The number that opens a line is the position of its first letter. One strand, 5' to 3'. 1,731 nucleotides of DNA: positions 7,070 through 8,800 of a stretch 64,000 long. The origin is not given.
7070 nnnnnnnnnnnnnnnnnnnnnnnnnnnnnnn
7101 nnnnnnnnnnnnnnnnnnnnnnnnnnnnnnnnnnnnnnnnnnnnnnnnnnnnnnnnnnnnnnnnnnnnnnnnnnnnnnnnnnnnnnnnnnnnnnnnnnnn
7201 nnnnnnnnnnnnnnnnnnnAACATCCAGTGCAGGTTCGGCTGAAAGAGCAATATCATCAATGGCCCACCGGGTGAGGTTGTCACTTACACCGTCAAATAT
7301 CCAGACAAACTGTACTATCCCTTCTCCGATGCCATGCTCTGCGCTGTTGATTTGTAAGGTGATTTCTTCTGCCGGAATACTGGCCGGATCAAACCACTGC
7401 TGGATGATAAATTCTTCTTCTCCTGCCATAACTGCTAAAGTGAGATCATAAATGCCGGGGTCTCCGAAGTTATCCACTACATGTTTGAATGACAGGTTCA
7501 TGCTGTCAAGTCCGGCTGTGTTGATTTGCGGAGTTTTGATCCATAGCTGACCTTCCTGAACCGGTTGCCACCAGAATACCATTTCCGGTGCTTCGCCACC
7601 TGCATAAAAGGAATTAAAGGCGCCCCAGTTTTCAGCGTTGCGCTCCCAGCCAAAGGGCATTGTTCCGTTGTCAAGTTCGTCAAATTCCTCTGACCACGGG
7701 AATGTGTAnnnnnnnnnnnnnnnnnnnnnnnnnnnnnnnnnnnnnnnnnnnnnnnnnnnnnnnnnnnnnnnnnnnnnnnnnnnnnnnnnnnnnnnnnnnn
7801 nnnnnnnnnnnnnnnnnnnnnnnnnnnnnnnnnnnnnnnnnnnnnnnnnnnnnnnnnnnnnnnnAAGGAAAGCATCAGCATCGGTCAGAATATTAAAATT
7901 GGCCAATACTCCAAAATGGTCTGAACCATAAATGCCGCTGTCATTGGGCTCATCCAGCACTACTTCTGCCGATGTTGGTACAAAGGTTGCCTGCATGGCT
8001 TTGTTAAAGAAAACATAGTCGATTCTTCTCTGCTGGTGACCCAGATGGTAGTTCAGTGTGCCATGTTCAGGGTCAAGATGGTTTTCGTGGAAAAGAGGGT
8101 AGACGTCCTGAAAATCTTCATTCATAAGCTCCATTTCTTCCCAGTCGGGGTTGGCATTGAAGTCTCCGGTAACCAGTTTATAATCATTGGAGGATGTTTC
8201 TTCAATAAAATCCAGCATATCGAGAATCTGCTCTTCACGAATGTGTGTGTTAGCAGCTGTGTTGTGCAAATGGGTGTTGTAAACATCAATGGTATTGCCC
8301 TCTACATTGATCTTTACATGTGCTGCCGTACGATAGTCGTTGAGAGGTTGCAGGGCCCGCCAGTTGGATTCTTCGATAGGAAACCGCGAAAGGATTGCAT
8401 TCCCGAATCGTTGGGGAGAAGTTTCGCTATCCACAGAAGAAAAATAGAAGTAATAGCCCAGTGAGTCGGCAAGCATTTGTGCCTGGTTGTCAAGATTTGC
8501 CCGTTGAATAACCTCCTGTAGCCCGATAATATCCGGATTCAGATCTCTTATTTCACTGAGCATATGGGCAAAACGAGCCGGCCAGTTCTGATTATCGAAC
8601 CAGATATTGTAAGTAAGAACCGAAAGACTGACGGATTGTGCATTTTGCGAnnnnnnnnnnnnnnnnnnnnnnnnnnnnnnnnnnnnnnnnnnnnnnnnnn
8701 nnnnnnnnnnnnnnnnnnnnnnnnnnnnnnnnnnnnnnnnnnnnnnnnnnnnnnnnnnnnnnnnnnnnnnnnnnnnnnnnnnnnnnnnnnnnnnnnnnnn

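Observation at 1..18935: A SusC/SusD locus built around EEP phosphoesterase-fold proteins and two GH144-like lipoproteins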

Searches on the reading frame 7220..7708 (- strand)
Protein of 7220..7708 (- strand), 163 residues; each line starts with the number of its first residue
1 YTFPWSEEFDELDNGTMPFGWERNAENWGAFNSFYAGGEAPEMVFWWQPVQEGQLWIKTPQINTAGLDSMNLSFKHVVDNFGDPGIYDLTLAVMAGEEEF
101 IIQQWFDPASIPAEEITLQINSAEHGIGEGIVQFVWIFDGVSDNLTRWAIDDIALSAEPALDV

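Call 60: search_protein_families(library=pfam, proteins=[window:7220-7708:-], max_evalue=10)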
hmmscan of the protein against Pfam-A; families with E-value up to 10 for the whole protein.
seq(163 aa): 0 families

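Call 61: search_protein_families(library=ncbifam, proteins=[window:7220-7708:-], max_evalue=10)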
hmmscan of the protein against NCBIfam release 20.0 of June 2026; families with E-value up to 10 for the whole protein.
seq(163 aa): 1 family
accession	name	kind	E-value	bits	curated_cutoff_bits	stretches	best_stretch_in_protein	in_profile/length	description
NF005695.0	PRK07503.1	equivalog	0.15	10.7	666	1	90-146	336-388/403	methionine gamma-lyase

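Call 70: predict_structure(alignment_id=A3)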
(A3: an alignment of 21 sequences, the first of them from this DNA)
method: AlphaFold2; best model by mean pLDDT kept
length: 163 residues; sequences in the alignment: 21
mean_pLDDT: 93.7   pTM: 0.89
mean pLDDT of the five models: 93.7, 93.5, 93.5, 93.4, 92.3
residues with pLDDT >= 90: 144; 70-90: 14; 50-70: 2; < 50: 3
segments of 3 or more residues with pLDDT < 50: 161-163
pLDDT, mean of each block of 10 residues (from residue 1): 89 95 97 96 97 98 93 97 91 96 96 97 94 98 97 85 41
secondary structure, 60 per line:
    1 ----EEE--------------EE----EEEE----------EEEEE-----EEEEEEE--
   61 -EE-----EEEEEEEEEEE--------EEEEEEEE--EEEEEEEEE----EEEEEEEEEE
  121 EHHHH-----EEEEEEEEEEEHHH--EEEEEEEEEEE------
elements in order: E5-7 E28-31 E42-46 E52-58 E69-79 E88-95 E98-106 E111-121 H122-125 E131-141 E147-157

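Call 72: fold_search(model_id=the predicted structure, library=pdb)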
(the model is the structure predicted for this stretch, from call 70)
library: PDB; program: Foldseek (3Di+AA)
matches with E <= 10: 1798; with E <= 0.001: 254
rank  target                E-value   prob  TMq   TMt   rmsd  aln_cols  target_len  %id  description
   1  4d0q                  9.3e-07  1.00  0.59  0.59   5.3       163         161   10  Hyaluronan Binding Module of the Streptococcal Pneumoniae Hyaluronate Lyase (released 2014-08-06)
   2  4gwm_B                2.0e-06  1.00  0.68  0.23   3.8       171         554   16  Crystal structure of human promeprin beta (released 2012-09-19)
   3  6a48                  2.6e-06  1.00  0.66  0.18   3.5       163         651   21  Crystal structure of reelin N-terminal region (released 2019-06-19)
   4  2c9a_A                2.7e-06  1.00  0.60  0.41   5.5       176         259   16  Crystal structure of the MAM-Ig module of receptor protein tyrosine phosphatase mu (released 2006-01-19)
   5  7lyu_B                4.2e-06  1.00  0.60  0.29   5.7       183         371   15  Reelin repeat 8 (released 2022-06-15)
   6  2y64_A                4.2e-06  1.00  0.59  0.58   5.8       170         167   10  Xylopentaose binding mutated (X-2 L110F) CBM4-2 Carbohydrate Binding Module from a Thermostable Rhodothermus marinus X (released 2012-03-07)
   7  1uy1                  6.4e-06  1.00  0.52  0.61   4.7       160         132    9  Binding sub-site dissection of a family 6 carbohydrate-binding module by X-ray crystallography and isothermal titration  (released 2004-06-18)
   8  2zey_B                6.4e-06  1.00  0.54  0.60   4.5       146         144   12  Family 16 carbohydrate binding module (released 2008-03-04)
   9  8ic1_A                6.8e-06  1.00  0.59  0.23   3.9       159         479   14  endo-alpha-D-arabinanase EndoMA1 D51N mutant from Microbacterium arabinogalactanolyticum in complex with arabinooligos (released 2023-08-16)
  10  2zey_A                8.0e-06  1.00  0.56  0.61   4.5       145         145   12  Family 16 carbohydrate binding module (released 2008-03-04)
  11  8a28_A                8.4e-06  1.00  0.61  0.30   4.3       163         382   14  Structure of the astacin zymogen of LAST-MAM from Limulus polyphemus (released 2022-10-19)
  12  7uaf_D                9.9e-06  1.00  0.63  0.22   4.0       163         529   12  Human meprin alpha inhibitory complex with compound 10d (N~3~,N~3~-bis[(2H-1,3-benzodioxol-5-yl)methyl]-N-hydroxy-beta (released 2022-11-02)
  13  7uac_H                1.0e-05  1.00  0.62  0.21   4.3       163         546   13  Human pro-meprin alpha (zymogen state) (released 2022-11-02)
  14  4bj0_A                1.0e-05  1.00  0.63  0.62   4.2       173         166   10  Xyloglucan binding module (CBM4-2 X2-L110F) in complex with branched xyloses (released 2014-04-23)
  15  7uae_A                1.1e-05  1.00  0.63  0.22   4.1       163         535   12  Human meprin alpha (active state) (released 2022-11-02)
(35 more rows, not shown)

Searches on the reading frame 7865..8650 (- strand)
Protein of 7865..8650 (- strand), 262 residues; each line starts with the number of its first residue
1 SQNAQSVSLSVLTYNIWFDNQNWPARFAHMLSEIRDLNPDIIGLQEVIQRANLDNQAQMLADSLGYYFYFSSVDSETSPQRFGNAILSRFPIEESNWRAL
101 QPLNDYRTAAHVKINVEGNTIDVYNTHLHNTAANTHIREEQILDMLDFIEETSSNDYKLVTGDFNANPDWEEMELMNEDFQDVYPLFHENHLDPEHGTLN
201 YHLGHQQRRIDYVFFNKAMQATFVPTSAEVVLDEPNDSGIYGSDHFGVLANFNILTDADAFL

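Call 33: find_related_loci(query=A1, collection=genome_contigs, flank=10000)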
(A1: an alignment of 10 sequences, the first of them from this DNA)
Query A1 (262 aa) in genome_contigs; peptide patterns used: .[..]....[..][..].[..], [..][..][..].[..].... (x = any residue, [..] = any of these).
203 stretches matched a pattern; 183 encode a relative of the query (tblastn E <= 1e-3); the best 80 are kept; 79 distinct loci.
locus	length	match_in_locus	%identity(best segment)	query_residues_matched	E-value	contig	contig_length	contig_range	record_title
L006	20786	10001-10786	81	1-262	9e-151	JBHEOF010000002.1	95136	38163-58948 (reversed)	MAG: Bacteroidales bacterium isolate S6_bin.21.strict S6_NODE_2, whole genome shotgun sequence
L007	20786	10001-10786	80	1-262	8e-149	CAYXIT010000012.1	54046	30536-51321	MAG TPA_asm: uncultured Bacteroidales bacterium isolate binchicken_co405_345 genome assembly, contig: NODE_810_length_54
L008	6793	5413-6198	73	1-262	5e-135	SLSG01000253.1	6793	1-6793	MAG: Bacteroidales bacterium isolate CSSed165cm_597 CSSed16-5cm-51814, whole genome shotgun sequence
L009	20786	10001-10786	73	1-262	6e-134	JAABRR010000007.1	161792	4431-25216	MAG: Sphingobacteriia bacterium isolate S07.Bin180 NODE_7_length_161792_cov_7.29016, whole genome shotgun sequence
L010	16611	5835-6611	69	4-262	2e-126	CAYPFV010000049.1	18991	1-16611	MAG TPA_asm: uncultured Bacteroidales bacterium isolate SRP252850_co1_359 genome assembly, contig: NODE_5271_length_1899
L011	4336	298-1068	67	5-261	3e-119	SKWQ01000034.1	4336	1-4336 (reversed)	MAG: Balneolales bacterium isolate CSSed162cmB_212 CSSed16-2cmB-111913, whole genome shotgun sequence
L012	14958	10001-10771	66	5-261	2e-115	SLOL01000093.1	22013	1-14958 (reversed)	MAG: Balneolales bacterium isolate CSSed165cm_451 CSSed16-5cm-5273, whole genome shotgun sequence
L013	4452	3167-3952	63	1-262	6e-116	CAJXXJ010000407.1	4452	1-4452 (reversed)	MAG TPA_asm: uncultured Phaeodactylibacter sp. isolate SRR4030058_bin.41_MetaBAT_v2.12.1_MAG genome assembly, contig: NO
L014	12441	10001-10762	66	1-254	2e-114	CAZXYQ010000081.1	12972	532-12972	MAG TPA_asm: uncultured Rhodohalobacter sp. isolate binchicken_co32_325 genome assembly, contig: NODE_8058_length_12972_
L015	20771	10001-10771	64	1-257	7e-114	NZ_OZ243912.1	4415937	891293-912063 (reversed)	MAG: Rubrivirga sp. isolate ea9bf608-3c81-4348-88b3-bda7443e7dba chromosome 1, complete sequence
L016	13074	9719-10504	63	1-262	8e-114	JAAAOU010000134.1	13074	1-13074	MAG: Bacteroidetes bacterium isolate GSL.Bin30 NODE_3616_length_13074_cov_0.302478, whole genome shotgun sequence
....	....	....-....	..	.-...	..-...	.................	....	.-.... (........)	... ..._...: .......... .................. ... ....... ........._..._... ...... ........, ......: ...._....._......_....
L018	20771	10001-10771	66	5-261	8e-113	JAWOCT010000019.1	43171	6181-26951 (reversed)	MAG: Cyclonatronaceae bacterium isolate BLK5-1.bin.7 k191_2340339, whole genome shotgun sequence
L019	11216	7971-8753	65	1-261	1e-116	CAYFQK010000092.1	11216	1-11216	MAG TPA_asm: uncultured Bacteroidales bacterium isolate ERP107533_co1_181 genome assembly, contig: NODE_5821_length_1121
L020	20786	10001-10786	61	1-262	1e-112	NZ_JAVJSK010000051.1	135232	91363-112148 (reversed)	MAG: Phaeodactylibacter sp. isolate G1-WW12-15 k141_72493, whole genome shotgun sequence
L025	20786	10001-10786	60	1-262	1e-109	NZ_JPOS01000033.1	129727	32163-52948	Phaeodactylibacter xiamenensis strain KD52 Scaffold1_33, whole genome shotgun sequence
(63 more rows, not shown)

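Call 48: search_protein_families(library=pfam, proteins=[L025:912-1583:-, L025:1904-2704:-, L025:2655-5738:-, L025:6761-7672:-, L025:7825-8931:-, L025:9521-13318:+, L025:13482-15098:+, L025:15570-17558:+, L025:17574-18878:+], max_evalue=0.001)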
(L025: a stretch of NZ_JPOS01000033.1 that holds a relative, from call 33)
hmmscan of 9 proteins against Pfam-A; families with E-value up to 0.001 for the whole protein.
L025:912-1583:- (223 aa): 0 families

L025:1904-2704:- (266 aa): 2 families
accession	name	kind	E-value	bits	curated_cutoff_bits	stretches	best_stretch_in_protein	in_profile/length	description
PF00072.30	Response_reg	-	3.2e-15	56.7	30.2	1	24-131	2-110/111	Response regulator receiver domain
PF04397.21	LytTR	-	1.4e-14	54.5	22.6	1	172-263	3-97/98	LytTr DNA-binding domain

L025:2655-5738:- (1027 aa): 3 families
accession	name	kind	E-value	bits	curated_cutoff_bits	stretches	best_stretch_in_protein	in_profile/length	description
PF06580.19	His_kinase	-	8.9e-22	77.6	25.2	1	818-897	2-81/81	Histidine kinase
PF07494.17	Reg_prop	-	5.2e-13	48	20.4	0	85-107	1-23/24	Two component regulator propeller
PF07495.19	Y_Y_Y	-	7.9e-13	48.5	26.6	1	709-768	4-65/65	Y_Y_Y domain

L025:6761-7672:- (303 aa): 2 families
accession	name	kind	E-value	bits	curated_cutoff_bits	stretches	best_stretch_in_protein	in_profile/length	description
PF03372.29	Exo_endo_phos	-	8.2e-13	49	24.5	1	51-291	1-225/225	Endonuclease/Exonuclease/phosphatase family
PF22669.2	Exo_endo_phos2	-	8.1e-06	26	27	0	174-296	128-287/288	Endonuclease/Exonuclease/phosphatase family 2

L025:7825-8931:- (368 aa): 0 families

L025:9521-13318:+ (1266 aa): 6 families
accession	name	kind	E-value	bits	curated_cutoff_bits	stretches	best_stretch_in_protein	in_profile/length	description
PF03372.29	Exo_endo_phos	-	7.9e-24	85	24.5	1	172-405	1-225/225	Endonuclease/Exonuclease/phosphatase family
PF22073.2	Cep192_D4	-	4.7e-10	40.1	35.5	0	904-992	6-95/112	Cep192 domain 4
PF22544.2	HYDIN_VesB_CFA65-like_Ig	-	2.8e-08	34.4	25.5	0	900-989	1-84/100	HYDIN/CFA65/VesB-like, Ig-like domain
PF23226.1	Exo_endo_phos_PGAP2IP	-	6.4e-08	32.6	27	1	171-313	8-149/239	PGAP2IP, C-terminal nuclease-like domain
PF12371.14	TMEM131_like_N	-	7.5e-07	29.7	28.8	0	907-990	6-83/84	Transmembrane protein 131-like N-terminal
PF18962.6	Por_Secre_tail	-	7.2e-05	23.4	27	1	1195-1255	1-66/75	Secretion system C-terminal sorting domain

L025:13482-15098:+ (539 aa): 4 families
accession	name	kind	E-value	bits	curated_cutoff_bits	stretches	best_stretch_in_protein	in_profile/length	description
PF16347.10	SGSH_C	-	2e-72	242.8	29.3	1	361-514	1-154/154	N-sulphoglucosamine sulphohydrolase, C-terminal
PF00884.28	Sulfatase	-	1.3e-54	186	25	1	28-413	1-301/301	Sulfatase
PF01663.27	Phosphodiest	-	5.4e-13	49.7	23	1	52-110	19-79/342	Type I phosphodiesterase / nucleotide pyrophosphatase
PF02995.22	DUF229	-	0.0005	19.3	25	1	298-363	282-348/496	Protein of unknown function (DUF229)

L025:15570-17558:+ (663 aa): 2 families
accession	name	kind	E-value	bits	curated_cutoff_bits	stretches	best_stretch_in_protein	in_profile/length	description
PF10091.15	Glycoamylase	-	4.4e-77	259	27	1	436-649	3-220/221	Putative glucoamylase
PF13205.12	Big_5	-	6.6e-09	36.9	23.6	1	166-249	18-103/105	Bacterial Ig-like domain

L025:17574-18878:+ (435 aa): 1 family
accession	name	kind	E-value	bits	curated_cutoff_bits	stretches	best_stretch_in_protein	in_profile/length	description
PF10091.15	Glycoamylase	-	1.1e-75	254.4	27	1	198-416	1-220/221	Putative glucoamylase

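Call 80: search_protein_representatives(alignment_id=A1)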
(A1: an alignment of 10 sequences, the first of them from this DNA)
Query: 10 sequences, 262 profile positions. Proteins with E-value up to 0.001 (for the whole library): 32790; up to 1e-10: 8012; up to 1e-30: 214. The best 150 are listed.
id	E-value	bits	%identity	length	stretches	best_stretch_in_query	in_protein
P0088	3.8e-127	439.4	-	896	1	3-261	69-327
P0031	1.7e-123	427.4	-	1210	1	4-261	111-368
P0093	2.5e-122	423.5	-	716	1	3-261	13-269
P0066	7.5e-122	422.0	-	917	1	2-261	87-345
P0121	7.1e-115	399.1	-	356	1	4-260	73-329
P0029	4.5e-109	380.1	-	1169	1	3-261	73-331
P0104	1.6e-100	352.1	-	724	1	6-259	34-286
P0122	2.7e-94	331.7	-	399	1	8-255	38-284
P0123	4.3e-93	327.7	-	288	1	7-259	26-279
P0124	4.4e-92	324.4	-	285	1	5-253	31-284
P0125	5.1e-92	324.2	-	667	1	6-257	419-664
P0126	6.3e-92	323.9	-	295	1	5-257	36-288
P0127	1.4e-90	319.5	-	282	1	2-255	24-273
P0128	5.8e-90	317.5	-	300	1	4-257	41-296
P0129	9.7e-90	316.7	-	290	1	4-256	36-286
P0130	1.2e-89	316.4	-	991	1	4-255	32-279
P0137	1.9e-81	289.6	-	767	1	4-257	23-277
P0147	8.0e-72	258.0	-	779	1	1-254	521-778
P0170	2.6e-46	174.4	-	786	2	9-215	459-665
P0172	3.3e-45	170.8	-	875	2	7-224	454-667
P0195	2.0e-39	151.8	-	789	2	6-191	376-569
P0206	1.2e-37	146.0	-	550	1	2-257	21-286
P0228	7.1e-36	140.2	-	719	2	6-254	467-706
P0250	6.6e-35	137.0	-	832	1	6-254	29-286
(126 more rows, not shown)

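Call 81: search_protein_families(library=pfam, proteins=[P0125, P0130, P0137, P0147, P0170, P0172, P0195, P0228, P0250, P0206], max_evalue=0.00001)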
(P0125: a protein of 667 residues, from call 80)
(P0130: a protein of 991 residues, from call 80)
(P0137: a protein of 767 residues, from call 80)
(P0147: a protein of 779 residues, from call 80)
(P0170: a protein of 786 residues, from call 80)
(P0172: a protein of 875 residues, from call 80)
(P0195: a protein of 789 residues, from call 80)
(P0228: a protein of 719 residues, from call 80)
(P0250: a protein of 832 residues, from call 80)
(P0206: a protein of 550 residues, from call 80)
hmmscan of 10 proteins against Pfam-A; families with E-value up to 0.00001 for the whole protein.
P0125 (667 aa): 1 family
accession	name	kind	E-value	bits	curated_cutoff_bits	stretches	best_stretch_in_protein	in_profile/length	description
PF03372.29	Exo_endo_phos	-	2.2e-22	80.3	24.5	1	425-652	1-225/225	Endonuclease/Exonuclease/phosphatase family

P0130 (991 aa): 4 families
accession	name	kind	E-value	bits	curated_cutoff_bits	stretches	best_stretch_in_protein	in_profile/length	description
PF01915.27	Glyco_hydro_3_C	-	6e-57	193.3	31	1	624-873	1-200/200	Glycosyl hydrolase family 3 C-terminal domain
PF00933.27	Glyco_hydro_3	-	3.9e-33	115.7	27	1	331-589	47-314/316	Glycosyl hydrolase family 3 N terminal domain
PF03372.29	Exo_endo_phos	-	1.7e-23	83.9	24.5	1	40-269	1-225/225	Endonuclease/Exonuclease/phosphatase family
PF14310.12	Fn3-like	-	1.3e-16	60.9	25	1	906-974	1-71/71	Fibronectin type III-like domain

P0137 (767 aa): 2 families
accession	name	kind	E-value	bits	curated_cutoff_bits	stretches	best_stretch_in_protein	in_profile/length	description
PF03372.29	Exo_endo_phos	-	1.2e-14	55.1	24.5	1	32-265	2-225/225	Endonuclease/Exonuclease/phosphatase family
PF03572.23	Peptidase_S41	-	6.3e-06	26.3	24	0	525-581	4-57/165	Peptidase family S41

P0147 (779 aa): 2 families
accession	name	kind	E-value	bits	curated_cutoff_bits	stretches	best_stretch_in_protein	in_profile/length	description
PF01425.27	Amidase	-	5.7e-97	326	27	1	49-497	1-444/445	Amidase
PF03372.29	Exo_endo_phos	-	4.7e-17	62.9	24.5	1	533-769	2-225/225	Endonuclease/Exonuclease/phosphatase family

P0170 (786 aa): 3 families
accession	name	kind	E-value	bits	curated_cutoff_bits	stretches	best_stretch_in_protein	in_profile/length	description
PF03372.29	Exo_endo_phos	-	9.1e-42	143.6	24.5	2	463-684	2-225/225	Endonuclease/Exonuclease/phosphatase family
PF23226.1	Exo_endo_phos_PGAP2IP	-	1.9e-32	112.9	27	2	457-635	2-173/239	PGAP2IP, C-terminal nuclease-like domain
PF22888.1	FIMAH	-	4.3e-15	56.5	24.8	1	701-781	3-81/81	FIMAH domain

P0172 (875 aa): 4 families
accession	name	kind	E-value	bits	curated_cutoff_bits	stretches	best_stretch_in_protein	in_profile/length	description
PF03372.29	Exo_endo_phos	-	1.6e-43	149.4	24.5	2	459-681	1-225/225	Endonuclease/Exonuclease/phosphatase family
PF23226.1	Exo_endo_phos_PGAP2IP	-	5.9e-25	88.4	27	2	459-631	7-171/239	PGAP2IP, C-terminal nuclease-like domain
PF22888.1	FIMAH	-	4.3e-12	46.9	24.8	1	794-868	3-78/81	FIMAH domain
PF12733.13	Cadherin-like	-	8e-10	39.5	24.2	1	376-445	8-88/89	Cadherin-like beta sandwich domain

P0195 (789 aa): 3 families
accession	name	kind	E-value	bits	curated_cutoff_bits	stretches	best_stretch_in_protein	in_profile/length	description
PF03372.29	Exo_endo_phos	-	5.2e-42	144.4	24.5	2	382-604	1-225/225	Endonuclease/Exonuclease/phosphatase family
PF23226.1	Exo_endo_phos_PGAP2IP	-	6.7e-28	98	27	2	384-550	9-167/239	PGAP2IP, C-terminal nuclease-like domain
PF22888.1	FIMAH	-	2e-14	54.4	24.8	1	714-782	12-80/81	FIMAH domain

P0228 (719 aa): 2 families
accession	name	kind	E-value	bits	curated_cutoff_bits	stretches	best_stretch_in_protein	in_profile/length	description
PF03372.29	Exo_endo_phos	-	2.4e-38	132.4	24.5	2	473-697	1-225/225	Endonuclease/Exonuclease/phosphatase family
PF23226.1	Exo_endo_phos_PGAP2IP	-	2.2e-26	93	27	2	474-638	8-164/239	PGAP2IP, C-terminal nuclease-like domain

P0250 (832 aa): 3 families
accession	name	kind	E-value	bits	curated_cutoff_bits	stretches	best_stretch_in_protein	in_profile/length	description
PF03372.29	Exo_endo_phos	-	4.7e-22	79.2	24.5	1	35-277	1-225/225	Endonuclease/Exonuclease/phosphatase family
PF13860.13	FlgD_ig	-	5.5e-15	55.5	27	1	758-820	13-76/79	FlgD Ig-like domain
PF18962.6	Por_Secre_tail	-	4.7e-06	27.2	27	0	749-829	2-74/75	Secretion system C-terminal sorting domain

P0206 (550 aa): 2 families
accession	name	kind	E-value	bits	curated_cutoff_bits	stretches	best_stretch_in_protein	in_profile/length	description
PF03372.29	Exo_endo_phos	-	3e-19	70.1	24.5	1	31-274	1-225/225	Endonuclease/Exonuclease/phosphatase family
PF02585.22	PIG-L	-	3e-13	50.8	28.2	1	307-420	1-125/129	GlcNAc-PI de-N-acetylase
